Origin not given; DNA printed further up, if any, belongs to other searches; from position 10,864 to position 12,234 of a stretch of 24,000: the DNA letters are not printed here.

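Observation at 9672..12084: Translationally coupled trio links DUF2064 to a Cys-rich flavodoxin-like protein and a membrane lipid hydroxylase/desaturase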

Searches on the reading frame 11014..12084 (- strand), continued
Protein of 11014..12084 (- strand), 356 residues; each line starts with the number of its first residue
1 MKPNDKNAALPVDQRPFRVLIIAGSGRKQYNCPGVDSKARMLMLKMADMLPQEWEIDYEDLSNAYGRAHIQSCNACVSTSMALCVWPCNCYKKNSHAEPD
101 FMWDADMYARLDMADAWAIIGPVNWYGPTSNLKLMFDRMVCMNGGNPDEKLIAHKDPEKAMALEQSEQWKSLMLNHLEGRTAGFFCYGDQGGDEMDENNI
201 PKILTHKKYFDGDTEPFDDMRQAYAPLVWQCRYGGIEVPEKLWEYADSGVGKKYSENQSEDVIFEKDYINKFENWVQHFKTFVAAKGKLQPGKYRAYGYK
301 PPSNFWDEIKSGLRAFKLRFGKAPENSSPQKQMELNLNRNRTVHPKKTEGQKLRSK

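Call 22: find_related_loci(query=A2, collection=genome_contigs, flank=10000)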
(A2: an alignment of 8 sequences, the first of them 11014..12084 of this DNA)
Query A2 (356 aa) in genome_contigs; peptide patterns used: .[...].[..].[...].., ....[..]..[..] (x = any residue, [..] = any of these).
599 stretches matched a pattern (row limit reached: there are more); 585 encode a relative of the query (tblastn E <= 1e-3); the best 80 are kept; 80 distinct loci.
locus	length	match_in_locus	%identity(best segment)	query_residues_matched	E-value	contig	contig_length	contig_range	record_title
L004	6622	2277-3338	86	1-354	0e+0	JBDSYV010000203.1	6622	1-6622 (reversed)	MAG: Ferruginibacter sp. isolate cluster1_bin.70 k127_12742016, whole genome shotgun sequence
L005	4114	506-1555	85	1-350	0e+0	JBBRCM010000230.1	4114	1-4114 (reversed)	MAG: Chitinophagales bacterium isolate Co_metawrap_2402 Cmw_2402_k141_12536213_length_4114_cov_4.0000, whole genome shot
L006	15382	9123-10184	84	1-354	0e+0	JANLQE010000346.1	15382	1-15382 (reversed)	MAG: Bacteroidota bacterium isolate OTE_38_metabat_24 OTE_38_k141_494332, whole genome shotgun sequence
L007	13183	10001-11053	85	1-350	0e+0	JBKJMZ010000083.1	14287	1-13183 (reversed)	MAG: Ferruginibacter sp. isolate ant_bin.348 k117_3872983, whole genome shotgun sequence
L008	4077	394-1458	83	1-355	0e+0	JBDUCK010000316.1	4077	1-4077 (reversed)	MAG: Ferruginibacter sp. isolate cluster4_bin.45 NODE_101483_length_4077_cov_8.602437, whole genome shotgun sequence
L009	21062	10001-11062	84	1-354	0e+0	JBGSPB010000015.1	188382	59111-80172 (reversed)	MAG: Chitinophagaceae bacterium isolate JTS-AC294 k141_1381920, whole genome shotgun sequence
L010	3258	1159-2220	79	1-354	0e+0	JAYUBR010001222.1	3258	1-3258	MAG: Ferruginibacter sp. isolate GFS_6795 GFS_6795_1221, whole genome shotgun sequence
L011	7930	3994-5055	72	1-354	0e+0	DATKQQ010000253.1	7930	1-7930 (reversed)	MAG TPA_asm: Hanamia sp. isolate SMAG_U14006 k141_1534112, whole genome shotgun sequence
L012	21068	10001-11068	71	1-356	0e+0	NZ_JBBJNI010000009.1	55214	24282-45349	MAG: Daejeonella sp. isolate RUP_SRG_10 MBC-RUP_F0-S0_230, whole genome shotgun sequence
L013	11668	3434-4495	70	1-354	8e-180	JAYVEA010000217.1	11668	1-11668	MAG: Chitinophagales bacterium isolate GL34_UP_metabat_133 GL34_UP_metabat_133_216, whole genome shotgun sequence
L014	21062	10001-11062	71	1-354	8e-179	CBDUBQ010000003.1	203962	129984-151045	MAG TPA_asm: uncultured Flavisolibacter sp. isolate ERR2431955_concoct_22 genome assembly, contig: ERZ23878311.6, whole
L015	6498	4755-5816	69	1-354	1e-178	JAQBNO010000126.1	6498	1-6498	MAG: Segetibacter sp. isolate RYN_295 scaffold_1128973, whole genome shotgun sequence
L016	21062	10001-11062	69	1-354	2e-176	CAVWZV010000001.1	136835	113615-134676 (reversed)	MAG: uncultured Chitinophagaceae bacterium isolate MFD04212.bin.2.207 genome assembly, contig: contig_10739, whole genom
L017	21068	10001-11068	67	1-356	3e-172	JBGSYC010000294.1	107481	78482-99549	MAG: Flavihumibacter sp. isolate JTS-RE81 k141_5211542, whole genome shotgun sequence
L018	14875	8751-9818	67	1-356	1e-171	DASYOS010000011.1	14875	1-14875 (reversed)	MAG TPA_asm: Chitinophagaceae bacterium isolate SMAG_U4435 k141_215389, whole genome shotgun sequence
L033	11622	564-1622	67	1-354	2e-164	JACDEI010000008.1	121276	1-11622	MAG: Planctomycetota bacterium isolate MGR_bin356 SD2902_NODE_29_length_121276_cov_5.449636, whole genome shotgun sequen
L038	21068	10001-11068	64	1-356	2e-161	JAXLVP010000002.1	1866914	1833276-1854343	MAG: Bdellovibrionota bacterium isolate STL-BDEC1 C1.36.fa-2, whole genome shotgun sequence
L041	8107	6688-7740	65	1-351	2e-160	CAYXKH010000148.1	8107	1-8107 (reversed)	MAG TPA_asm: uncultured Isosphaeraceae bacterium isolate SRP128246_co1_303 genome assembly, contig: NODE_23564_length_81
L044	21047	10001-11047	63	1-349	7e-159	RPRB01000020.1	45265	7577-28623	MAG: Myxococcaceae bacterium isolate metabat2.71 metabat2.71_Contig_542504, whole genome shotgun sequence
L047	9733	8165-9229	63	1-354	3e-158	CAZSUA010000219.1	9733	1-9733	MAG TPA_asm: uncultured Polyangiaceae bacterium isolate SRP128246_co1_448 genome assembly, contig: NODE_17803_length_973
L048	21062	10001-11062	63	1-354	2e-158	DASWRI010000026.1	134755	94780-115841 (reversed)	MAG TPA_asm: Pyrinomonadaceae bacterium isolate SMAG_U3517 k141_2160943, whole genome shotgun sequence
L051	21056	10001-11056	62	1-352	1e-156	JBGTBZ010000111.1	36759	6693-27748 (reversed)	MAG: Phycisphaerae bacterium isolate JTS-RE108 k141_3218254, whole genome shotgun sequence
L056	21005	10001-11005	63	11-345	2e-152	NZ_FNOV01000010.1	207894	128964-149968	Hymenobacter psychrophilus strain CGMCC 1.8975, whole genome shotgun sequence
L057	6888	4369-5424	62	1-354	1e-151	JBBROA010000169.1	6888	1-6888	MAG: Thermoanaerobaculia bacterium isolate La1_metabat2.230 LA1C_B2.230_k141_965854L_6888_cov_14.4097, whole genome shot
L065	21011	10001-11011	61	1-337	7e-147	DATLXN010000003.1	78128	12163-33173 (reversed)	MAG TPA_asm: Vicinamibacterales bacterium isolate SMAG_U13247 k141_218838, whole genome shotgun sequence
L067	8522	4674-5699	60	14-356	7e-144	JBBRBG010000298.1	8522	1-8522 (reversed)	MAG: Haliangiales bacterium isolate Co_metawrap_2332 Cmw_2332_k141_17836989_length_8522_cov_10.0000, whole genome shotgu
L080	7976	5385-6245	57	11-296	3e-110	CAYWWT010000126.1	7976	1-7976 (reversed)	MAG TPA_asm: uncultured Rhizobium sp. isolate SRP193066_co1_10 genome assembly, contig: NODE_7927_length_7976_cov_8.8046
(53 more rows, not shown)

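Call 26: search_protein_families(library=pfam, proteins=[L011:6413-7864:-, L002:8833-9240:+, L009:7486-8610:+, L080:6976-7974:+, L018:11395-12021:+, L056:12285-13040:-, L033:1872-2642:+, L018:12045-12704:+, L013:7949-8716:+, L057:1250-1699:+], max_evalue=0.001)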
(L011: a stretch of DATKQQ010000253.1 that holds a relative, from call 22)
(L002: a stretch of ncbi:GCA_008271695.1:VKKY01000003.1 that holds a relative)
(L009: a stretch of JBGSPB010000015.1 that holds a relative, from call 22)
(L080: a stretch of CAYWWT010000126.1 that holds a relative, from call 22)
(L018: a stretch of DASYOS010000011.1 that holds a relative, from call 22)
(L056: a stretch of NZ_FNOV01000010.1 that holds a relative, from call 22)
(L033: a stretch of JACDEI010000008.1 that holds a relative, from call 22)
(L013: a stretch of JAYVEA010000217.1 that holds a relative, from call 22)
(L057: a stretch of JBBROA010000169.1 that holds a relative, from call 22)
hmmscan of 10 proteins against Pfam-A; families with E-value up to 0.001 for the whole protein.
L011:6413-7864:- (484 aa): 9 families
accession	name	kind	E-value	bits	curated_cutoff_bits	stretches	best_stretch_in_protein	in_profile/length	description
PF07992.20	Pyr_redox_2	-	1e-64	219.2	26.1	1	12-325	1-289/291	Pyridine nucleotide-disulphide oxidoreductase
PF02852.28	Pyr_redox_dim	-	4.5e-18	65.9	25.3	1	348-453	2-103/110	Pyridine nucleotide-disulphide oxidoreductase, dimerisation domain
PF00070.33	Pyr_redox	-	2.8e-16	60.2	22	1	179-248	1-70/82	Pyridine nucleotide-disulphide oxidoreductase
PF13738.12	Pyr_redox_3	-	4.1e-16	59.5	30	1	130-311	115-305/305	Pyridine nucleotide-disulphide oxidoreductase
PF01134.28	GIDA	-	1.5e-05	24.7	22.1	0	13-150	1-151/391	Glucose inhibited division protein A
PF03486.20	HI0933_like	-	4.7e-05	23.4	50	0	179-212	2-35/244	HI0933-like protein Rossmann domain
PF01494.25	FAD_binding_3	-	0.0004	20.2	22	0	12-45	2-35/349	FAD binding domain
PF12831.13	FAD_oxidored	-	0.00061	19.6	27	0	13-55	1-42/416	FAD dependent oxidoreductase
PF01946.23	Thi4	-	0.00063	19.5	26.2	0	11-57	17-63/235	Thi4 family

L002:8833-9240:+ (136 aa): 0 families

L009:7486-8610:+ (375 aa): 1 family
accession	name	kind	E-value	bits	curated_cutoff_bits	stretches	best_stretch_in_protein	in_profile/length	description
PF01384.25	PHO4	-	2.6e-66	224.4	33.7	1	20-363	1-350/350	Phosphate transporter family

L080:6976-7974:+ (333 aa): 4 families
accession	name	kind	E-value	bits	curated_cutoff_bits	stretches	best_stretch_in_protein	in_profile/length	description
PF13561.12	adh_short_C2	-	8e-46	157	27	1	125-333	5-210/236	Enoyl-(Acyl carrier protein) reductase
PF00106.31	adh_short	-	3.4e-41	141.3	26.6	1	118-305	2-188/195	short chain dehydrogenase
PF08659.16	KR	-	1.5e-07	32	22.6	1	120-290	4-169/180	KR domain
PF23441.1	SDR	-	0.00027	20.9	27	1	120-303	11-198/258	SDR-like rossmann domain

L018:11395-12021:+ (209 aa): 1 family
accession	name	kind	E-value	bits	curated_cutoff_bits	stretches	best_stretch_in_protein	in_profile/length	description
PF01641.26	SelR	-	8.1e-44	148.7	24.9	1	85-199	1-116/116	SelR domain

L056:12285-13040:- (252 aa): 4 families
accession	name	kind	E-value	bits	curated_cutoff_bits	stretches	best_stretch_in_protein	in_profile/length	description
PF04542.20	Sigma70_r2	-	1.3e-14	54.1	24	1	73-138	3-70/71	Sigma-70 region 2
PF08281.18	Sigma70_r4_2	-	2e-10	40.6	25.7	1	188-240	2-54/54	Sigma-70, region 4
PF22029.2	PhyR_sigma2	-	2.8e-05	24.5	27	1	81-125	10-54/55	Sigma2 domain of PhyR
PF04545.22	Sigma70_r4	-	0.00015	21.7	24.1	1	195-241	3-49/50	Sigma-70, region 4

L033:1872-2642:+ (257 aa): 1 family
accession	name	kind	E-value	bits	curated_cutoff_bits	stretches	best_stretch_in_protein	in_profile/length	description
PF09335.16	VTT_dom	-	1.8e-30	106.3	33.9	1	93-211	1-122/123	VTT domain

L018:12045-12704:+ (220 aa): 1 family
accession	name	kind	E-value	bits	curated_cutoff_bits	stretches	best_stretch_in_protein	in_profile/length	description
PF01625.27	PMSR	-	2.5e-58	197.1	23.7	1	45-194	1-151/153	Peptide methionine sulfoxide reductase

L013:7949-8716:+ (256 aa): 1 family
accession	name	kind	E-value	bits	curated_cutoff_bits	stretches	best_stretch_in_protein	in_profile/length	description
PF04784.19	DUF547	-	3.1e-32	111.6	27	1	78-193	2-125/125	Protein of unknown function, DUF547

L057:1250-1699:+ (150 aa): 0 families

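Call 38: predict_structure(alignment_id=A1)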
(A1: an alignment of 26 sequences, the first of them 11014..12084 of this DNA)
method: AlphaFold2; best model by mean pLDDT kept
length: 356 residues; sequences in the alignment: 26
mean_pLDDT: 82.3   pTM: 0.78
mean pLDDT of the five models: 82.3, 81.6, 81.5, 81.2, 77.9
residues with pLDDT >= 90: 139; 70-90: 142; 50-70: 55; < 50: 20
segments of 3 or more residues with pLDDT < 50: 296-299, 340-352
pLDDT, mean of each block of 10 residues (from residue 1): 77 94 79 76 95 94 70 80 87 86 89 95 90 92 85 85 88 84 95 85 87 71 95 96 95 85 91 98 95 56 63 68 68 63 44 47
secondary structure, 60 per line:
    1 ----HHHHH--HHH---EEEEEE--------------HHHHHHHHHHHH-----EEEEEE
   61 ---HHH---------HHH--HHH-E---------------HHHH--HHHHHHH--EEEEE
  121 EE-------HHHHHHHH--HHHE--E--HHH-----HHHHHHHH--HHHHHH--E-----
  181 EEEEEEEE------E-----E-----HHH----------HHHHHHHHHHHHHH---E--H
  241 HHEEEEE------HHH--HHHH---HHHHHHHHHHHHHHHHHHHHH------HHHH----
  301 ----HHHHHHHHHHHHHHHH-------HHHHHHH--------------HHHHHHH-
elements in order: H5-9 E18-23 H38-49 E55-60 H101-104 H107-113 E116-122 H130-137 H157-164 H167-172 E181-188 H220-233 E243-247 H259-262 H266-286 H293-296 H305-320 H328-334 H349-355

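Call 40: fold_search(model_id=the predicted structure, library=pdb)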
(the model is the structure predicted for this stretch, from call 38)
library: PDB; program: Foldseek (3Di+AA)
matches with E <= 10: 966; with E <= 0.001: 111
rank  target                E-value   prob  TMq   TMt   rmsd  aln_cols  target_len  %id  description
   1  6dqi_A                7.0e-06  1.00  0.37  0.71   5.9       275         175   13  Crystal structure of SsuE FMN reductase Y118A mutant in apo form. (released 2019-01-09)
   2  2oys_A                1.2e-05  1.00  0.40  0.58  10.3       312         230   11  Crystal Structure of SP1951 protein from Streptococcus pneumoniae in complex with FMN, Northeast Structural Genomics T (released 2007-03-06)
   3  3u7i_B                1.2e-05  1.00  0.33  0.48   9.2       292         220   11  The crystal structure of FMN-dependent NADH-azoreductase 1 (GBAA0966) from Bacillus anthracis str. Ames Ancestor (released 2011-11-09)
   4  2fzv_D                1.5e-05  1.00  0.37  0.54  13.7       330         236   13  Crystal Structure of an apo form of a Flavin-binding Protein from Shigella flexneri (released 2006-02-21)
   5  2q62_G                1.7e-05  1.00  0.38  0.58  10.0       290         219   11  Crystal Structure of ArsH from Sinorhizobium meliloti (released 2007-12-11)
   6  3u7i_A                1.7e-05  1.00  0.33  0.49   9.1       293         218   12  The crystal structure of FMN-dependent NADH-azoreductase 1 (GBAA0966) from Bacillus anthracis str. Ames Ancestor (released 2011-11-09)
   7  2q62_B                2.0e-05  1.00  0.38  0.58   9.3       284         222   11  Crystal Structure of ArsH from Sinorhizobium meliloti (released 2007-12-11)
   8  3eyw_B                2.0e-05  1.00  0.34  0.35   8.3       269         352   12  Crystal structure of the C-terminal domain of E. coli KefC in complex with KefF (released 2009-06-30)
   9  4pty_B                2.1e-05  1.00  0.36  0.67   6.1       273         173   12  Crystal structure of the Escherichia coli alkanesulfonate FMN reductase SsuE in apo form (released 2014-06-18)
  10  4c76_A                2.1e-05  1.00  0.36  0.64   6.7       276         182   11  Crystal Structure of the FMN-reductase Msue from Pseudomonas putida KT2440. (released 2014-10-01)
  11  4c76_B                2.8e-05  1.00  0.36  0.66   7.1       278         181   12  Crystal Structure of the FMN-reductase Msue from Pseudomonas putida KT2440. (released 2014-10-01)
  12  1sqs_A                3.0e-05  1.00  0.39  0.57  10.7       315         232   12  X-Ray Crystal Structure Protein SP1951 of Streptococcus pneumoniae. Northeast Structural Genomics Consortium Target Sp (released 2004-03-30)
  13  1tik                  3.9e-05  1.00  0.36  0.57   7.9       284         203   12  CRYSTAL STRUCTURE OF ACYL CARRIER PROTEIN PHOSPHODIESTERASE (released 2004-06-15)
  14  1t5b_B                4.2e-05  1.00  0.35  0.57   7.5       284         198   10  Structural genomics, A protein from Salmonella typhimurium similar to E. coli acyl carrier protein phosphodiesterase (released 2004-08-03)
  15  4m0c_A                4.2e-05  1.00  0.32  0.50   8.7       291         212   12  The crystal structure of a FMN-dependent NADH-azoreductase from Bacillus anthracis str. Ames Ancestor in complex with  (released 2013-08-14)
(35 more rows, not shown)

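Call 45: search_protein_families(library=ncbifam, proteins=[L003:11067-11918:+, L065:10978-11781:+, L048:9110-9943:-], max_evalue=0.0001)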
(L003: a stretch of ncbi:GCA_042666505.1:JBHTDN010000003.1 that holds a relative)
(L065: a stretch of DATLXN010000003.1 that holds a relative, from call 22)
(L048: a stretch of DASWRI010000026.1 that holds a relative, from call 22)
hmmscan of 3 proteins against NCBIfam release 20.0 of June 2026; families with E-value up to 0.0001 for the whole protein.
L003:11067-11918:+ (283 aa): 1 family
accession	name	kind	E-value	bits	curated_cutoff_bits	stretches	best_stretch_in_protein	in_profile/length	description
NF052566.1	OrLpdHdlsOlsERhiz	equivalog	1.1e-13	51.2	475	1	87-226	117-253/293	ornithine lipid hydroxylase OlsE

L065:10978-11781:+ (268 aa): 1 family
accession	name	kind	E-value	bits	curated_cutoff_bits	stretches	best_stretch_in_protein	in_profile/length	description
NF052566.1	OrLpdHdlsOlsERhiz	equivalog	7.6e-23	81.3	475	1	18-250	38-271/293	ornithine lipid hydroxylase OlsE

L048:9110-9943:- (278 aa): 1 family
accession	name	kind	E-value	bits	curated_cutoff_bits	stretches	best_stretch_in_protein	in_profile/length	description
NF052566.1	OrLpdHdlsOlsERhiz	equivalog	1.9e-20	73.4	475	1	78-239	109-267/293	ornithine lipid hydroxylase OlsE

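Call 49: search_solved_structures(query=A1, max_evalue=10, show_alignments=3)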
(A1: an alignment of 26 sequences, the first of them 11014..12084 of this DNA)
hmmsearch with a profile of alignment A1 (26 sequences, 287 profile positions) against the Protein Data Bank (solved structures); distinct sequences matched with E-value up to 10: 44.
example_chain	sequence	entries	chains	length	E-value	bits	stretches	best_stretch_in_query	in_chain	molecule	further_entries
1rli_A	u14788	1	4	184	0.00098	21.6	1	104-136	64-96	Trp Repressor Binding Protein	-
4r81_A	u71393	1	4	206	0.0093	18.4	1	97-137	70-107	NADH dehydrogenase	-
1dxq_A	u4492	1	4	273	0.021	17.2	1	97-149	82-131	QUINONE REDUCTASE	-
1t0i_A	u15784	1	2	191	0.025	16.9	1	15-60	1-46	YLR011wp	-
1qrd_A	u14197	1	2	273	0.04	16.3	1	96-150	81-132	QUINONE-REDUCTASE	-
3lcm_A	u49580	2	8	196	0.063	15.6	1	105-144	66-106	Putative oxidoreductase | NADPH Quinone Oxidoreductase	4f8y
4c14_A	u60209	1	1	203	0.077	15.3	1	111-149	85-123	FMN-DEPENDENT NADH-AZOREDUCTASE 1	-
4c0w_A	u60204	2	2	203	0.077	15.3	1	111-149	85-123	FMN-DEPENDENT NADH-AZOREDUCTASE 1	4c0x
3te7_A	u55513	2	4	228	0.09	15.1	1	107-140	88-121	Ribosyldihydronicotinamide dehydrogenase [quinone]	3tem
3tzb_A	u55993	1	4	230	0.091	15.1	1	107-140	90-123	Ribosyldihydronicotinamide dehydrogenase [quinone]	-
1qr2_A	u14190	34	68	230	0.091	15.1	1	107-140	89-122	PROTEIN (QUINONE REDUCTASE TYPE 2) | NRH dehydrogenase [quinone] 2 | Ribosyldihydronicotinamide dehydrogenase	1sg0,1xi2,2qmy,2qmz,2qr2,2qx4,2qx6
1zx1_A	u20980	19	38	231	0.091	15.1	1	107-140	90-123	NRH dehydrogenase [quinone] 2 | Ribosyldihydronicotinamide dehydrogenase [quinone]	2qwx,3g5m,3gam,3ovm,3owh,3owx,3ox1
3fw1_A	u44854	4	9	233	0.093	15.1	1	107-140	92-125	Ribosyldihydronicotinamide dehydrogenase [quinone]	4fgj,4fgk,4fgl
2bzs_A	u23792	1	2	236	0.094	15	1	107-140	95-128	NRH DEHYDROGENASE [QUINONE] 2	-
5lbt_A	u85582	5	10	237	0.095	15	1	107-140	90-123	Ribosyldihydronicotinamide dehydrogenase [quinone]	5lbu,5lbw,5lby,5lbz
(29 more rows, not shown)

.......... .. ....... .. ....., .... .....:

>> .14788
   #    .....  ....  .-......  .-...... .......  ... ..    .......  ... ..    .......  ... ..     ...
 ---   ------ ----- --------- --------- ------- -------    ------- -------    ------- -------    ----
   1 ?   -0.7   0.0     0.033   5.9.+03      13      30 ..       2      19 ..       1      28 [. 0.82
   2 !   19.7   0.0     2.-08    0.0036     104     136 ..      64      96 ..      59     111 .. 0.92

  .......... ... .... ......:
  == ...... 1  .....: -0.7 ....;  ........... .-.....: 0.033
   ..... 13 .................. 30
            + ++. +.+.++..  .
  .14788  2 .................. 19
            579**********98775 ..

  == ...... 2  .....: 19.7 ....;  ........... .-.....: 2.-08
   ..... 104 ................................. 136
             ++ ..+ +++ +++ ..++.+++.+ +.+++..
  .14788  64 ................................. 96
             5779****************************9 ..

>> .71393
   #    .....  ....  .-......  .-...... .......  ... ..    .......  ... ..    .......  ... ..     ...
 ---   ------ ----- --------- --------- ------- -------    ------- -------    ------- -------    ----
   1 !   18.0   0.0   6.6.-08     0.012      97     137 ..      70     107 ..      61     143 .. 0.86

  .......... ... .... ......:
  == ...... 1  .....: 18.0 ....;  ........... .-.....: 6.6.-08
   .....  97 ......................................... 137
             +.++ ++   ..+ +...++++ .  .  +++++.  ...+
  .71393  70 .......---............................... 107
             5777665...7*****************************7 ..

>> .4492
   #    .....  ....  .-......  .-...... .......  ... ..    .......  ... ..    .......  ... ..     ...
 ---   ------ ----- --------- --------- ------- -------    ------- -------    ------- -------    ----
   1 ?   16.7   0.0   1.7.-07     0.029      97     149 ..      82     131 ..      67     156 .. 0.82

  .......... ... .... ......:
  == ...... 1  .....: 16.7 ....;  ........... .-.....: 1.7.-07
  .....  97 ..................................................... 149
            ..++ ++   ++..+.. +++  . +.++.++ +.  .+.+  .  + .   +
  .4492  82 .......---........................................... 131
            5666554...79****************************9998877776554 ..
